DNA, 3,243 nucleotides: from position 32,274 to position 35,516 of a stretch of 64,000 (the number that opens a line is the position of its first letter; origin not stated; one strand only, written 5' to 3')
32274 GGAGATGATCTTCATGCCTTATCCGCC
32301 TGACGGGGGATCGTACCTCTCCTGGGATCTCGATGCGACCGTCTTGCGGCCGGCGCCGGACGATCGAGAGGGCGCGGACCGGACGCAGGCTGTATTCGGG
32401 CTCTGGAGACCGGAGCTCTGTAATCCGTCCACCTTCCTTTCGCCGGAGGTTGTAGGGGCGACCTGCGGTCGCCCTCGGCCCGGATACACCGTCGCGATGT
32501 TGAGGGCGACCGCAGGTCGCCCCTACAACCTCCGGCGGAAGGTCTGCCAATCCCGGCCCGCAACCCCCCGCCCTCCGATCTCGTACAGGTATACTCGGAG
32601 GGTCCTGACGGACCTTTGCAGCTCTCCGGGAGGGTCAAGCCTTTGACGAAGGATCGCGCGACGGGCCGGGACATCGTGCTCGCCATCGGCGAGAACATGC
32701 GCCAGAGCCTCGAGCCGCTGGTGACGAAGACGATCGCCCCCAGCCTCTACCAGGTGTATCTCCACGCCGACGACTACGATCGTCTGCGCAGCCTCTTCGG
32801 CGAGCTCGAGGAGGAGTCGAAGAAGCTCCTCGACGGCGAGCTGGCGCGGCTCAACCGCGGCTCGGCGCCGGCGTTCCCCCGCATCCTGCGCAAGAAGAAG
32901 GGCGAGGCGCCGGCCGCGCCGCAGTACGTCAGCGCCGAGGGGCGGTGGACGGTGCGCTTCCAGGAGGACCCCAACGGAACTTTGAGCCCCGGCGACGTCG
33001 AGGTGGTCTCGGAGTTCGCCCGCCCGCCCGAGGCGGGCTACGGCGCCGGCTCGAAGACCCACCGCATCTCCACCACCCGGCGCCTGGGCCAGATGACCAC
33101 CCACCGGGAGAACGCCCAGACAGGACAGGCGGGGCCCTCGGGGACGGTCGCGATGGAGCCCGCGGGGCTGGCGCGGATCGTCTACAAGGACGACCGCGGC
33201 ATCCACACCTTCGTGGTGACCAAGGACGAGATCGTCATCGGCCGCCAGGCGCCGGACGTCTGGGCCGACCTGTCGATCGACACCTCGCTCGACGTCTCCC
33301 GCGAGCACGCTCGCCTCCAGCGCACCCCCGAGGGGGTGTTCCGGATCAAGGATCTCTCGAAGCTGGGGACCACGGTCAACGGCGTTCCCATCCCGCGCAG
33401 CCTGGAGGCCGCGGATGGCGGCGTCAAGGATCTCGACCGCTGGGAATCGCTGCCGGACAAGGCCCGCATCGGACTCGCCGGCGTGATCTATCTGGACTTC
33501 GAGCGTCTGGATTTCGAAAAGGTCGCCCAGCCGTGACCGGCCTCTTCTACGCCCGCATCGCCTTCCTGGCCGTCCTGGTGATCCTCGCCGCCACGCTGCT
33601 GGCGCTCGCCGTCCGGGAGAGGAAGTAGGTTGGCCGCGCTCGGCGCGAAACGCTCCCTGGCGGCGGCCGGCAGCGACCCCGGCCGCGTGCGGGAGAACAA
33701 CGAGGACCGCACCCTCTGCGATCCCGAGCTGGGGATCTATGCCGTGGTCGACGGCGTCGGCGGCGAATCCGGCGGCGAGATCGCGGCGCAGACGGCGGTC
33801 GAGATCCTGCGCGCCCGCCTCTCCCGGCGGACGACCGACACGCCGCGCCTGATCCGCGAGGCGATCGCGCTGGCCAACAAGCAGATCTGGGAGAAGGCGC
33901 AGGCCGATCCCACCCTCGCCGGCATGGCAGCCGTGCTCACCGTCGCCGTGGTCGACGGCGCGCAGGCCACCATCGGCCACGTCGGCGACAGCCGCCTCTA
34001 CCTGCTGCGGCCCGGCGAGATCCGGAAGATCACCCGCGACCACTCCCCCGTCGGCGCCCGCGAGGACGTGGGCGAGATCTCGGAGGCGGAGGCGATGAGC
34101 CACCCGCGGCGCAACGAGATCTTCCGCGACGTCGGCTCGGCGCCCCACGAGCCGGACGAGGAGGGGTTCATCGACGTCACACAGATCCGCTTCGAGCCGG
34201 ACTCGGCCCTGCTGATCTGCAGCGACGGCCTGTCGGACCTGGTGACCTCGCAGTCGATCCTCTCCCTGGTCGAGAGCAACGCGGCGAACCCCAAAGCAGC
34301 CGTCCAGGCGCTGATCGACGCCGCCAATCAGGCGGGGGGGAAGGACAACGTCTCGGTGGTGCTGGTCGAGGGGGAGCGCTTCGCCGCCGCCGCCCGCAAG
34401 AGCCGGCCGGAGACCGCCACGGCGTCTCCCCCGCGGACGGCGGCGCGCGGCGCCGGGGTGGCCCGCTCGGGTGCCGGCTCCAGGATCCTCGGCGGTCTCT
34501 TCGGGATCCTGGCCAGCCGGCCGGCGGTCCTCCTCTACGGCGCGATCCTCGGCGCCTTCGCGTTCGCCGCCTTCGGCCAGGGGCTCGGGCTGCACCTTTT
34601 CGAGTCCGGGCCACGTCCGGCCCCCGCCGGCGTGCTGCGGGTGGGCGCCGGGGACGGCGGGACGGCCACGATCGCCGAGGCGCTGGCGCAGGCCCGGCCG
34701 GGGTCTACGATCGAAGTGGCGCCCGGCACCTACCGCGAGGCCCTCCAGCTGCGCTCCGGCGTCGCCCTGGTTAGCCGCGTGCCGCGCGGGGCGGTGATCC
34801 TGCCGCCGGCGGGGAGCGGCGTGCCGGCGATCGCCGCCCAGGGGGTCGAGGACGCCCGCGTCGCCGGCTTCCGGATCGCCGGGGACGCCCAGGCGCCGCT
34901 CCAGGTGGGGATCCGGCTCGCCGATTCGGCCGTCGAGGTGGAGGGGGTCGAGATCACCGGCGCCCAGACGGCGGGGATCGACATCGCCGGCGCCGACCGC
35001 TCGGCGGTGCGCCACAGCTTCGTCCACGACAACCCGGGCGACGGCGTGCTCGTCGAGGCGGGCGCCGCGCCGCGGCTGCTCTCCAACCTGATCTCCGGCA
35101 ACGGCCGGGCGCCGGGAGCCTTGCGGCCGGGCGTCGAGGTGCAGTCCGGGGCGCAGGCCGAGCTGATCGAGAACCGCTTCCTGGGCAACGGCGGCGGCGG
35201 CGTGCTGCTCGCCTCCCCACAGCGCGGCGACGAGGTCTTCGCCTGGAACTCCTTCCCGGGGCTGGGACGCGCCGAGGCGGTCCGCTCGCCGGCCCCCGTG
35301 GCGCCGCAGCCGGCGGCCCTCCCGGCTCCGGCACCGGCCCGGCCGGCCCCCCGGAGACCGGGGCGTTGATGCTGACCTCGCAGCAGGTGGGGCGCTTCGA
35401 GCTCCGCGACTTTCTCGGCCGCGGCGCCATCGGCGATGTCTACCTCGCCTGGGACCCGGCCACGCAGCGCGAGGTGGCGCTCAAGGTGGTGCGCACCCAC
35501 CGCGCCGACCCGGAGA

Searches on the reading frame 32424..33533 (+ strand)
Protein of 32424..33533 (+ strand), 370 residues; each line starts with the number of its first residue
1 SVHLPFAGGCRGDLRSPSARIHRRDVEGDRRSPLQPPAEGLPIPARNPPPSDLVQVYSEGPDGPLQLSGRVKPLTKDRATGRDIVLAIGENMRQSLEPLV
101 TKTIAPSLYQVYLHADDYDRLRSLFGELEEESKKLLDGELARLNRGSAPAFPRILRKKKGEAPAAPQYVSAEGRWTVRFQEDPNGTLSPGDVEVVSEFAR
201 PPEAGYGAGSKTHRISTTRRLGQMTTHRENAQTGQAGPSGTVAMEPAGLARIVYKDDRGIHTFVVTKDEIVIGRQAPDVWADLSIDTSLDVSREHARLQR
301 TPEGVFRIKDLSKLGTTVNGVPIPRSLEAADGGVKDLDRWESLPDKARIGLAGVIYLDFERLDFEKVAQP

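Call 9: search_protein_families(library=pfam, proteins=[window:32424-33533:+], max_evalue=0.001)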
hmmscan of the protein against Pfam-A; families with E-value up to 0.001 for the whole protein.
window:32424-33533:+ (370 aa): 2 families
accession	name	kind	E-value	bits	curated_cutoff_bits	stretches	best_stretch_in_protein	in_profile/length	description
PF00498.31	FHA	-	6.4e-10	39.8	20.7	1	270-327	1-56/67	FHA domain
PF12401.13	FhaA_N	-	0.00052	20.9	25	0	90-137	35-83/115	FhaA, N-terminal domain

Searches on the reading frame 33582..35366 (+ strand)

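Call 9: search_protein_families(library=pfam, proteins=[window:33582-35366:+], max_evalue=0.001)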
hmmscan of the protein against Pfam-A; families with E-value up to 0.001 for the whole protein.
window:33582-35366:+ (595 aa): 5 families
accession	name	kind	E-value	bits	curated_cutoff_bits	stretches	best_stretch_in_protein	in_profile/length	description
PF00481.26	PP2C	-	6.6e-17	62.5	20.3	2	45-161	29-147/255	Protein phosphatase 2C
PF13672.11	PP2C_2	-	5.4e-14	52.7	24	1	37-231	9-189/209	Protein phosphatase 2C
PF13229.12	Beta_helix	-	5.3e-10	39.6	25.9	1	440-544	22-121/158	Right handed beta helix region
PF07228.17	SpoIIE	-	3.1e-05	24.5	25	0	162-262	110-189/192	Stage II sporulation protein E (SpoIIE)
PF07602.17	DUF1565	-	4.6e-05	23.3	20.3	1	363-510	17-171/257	Protein of unknown function (DUF1565)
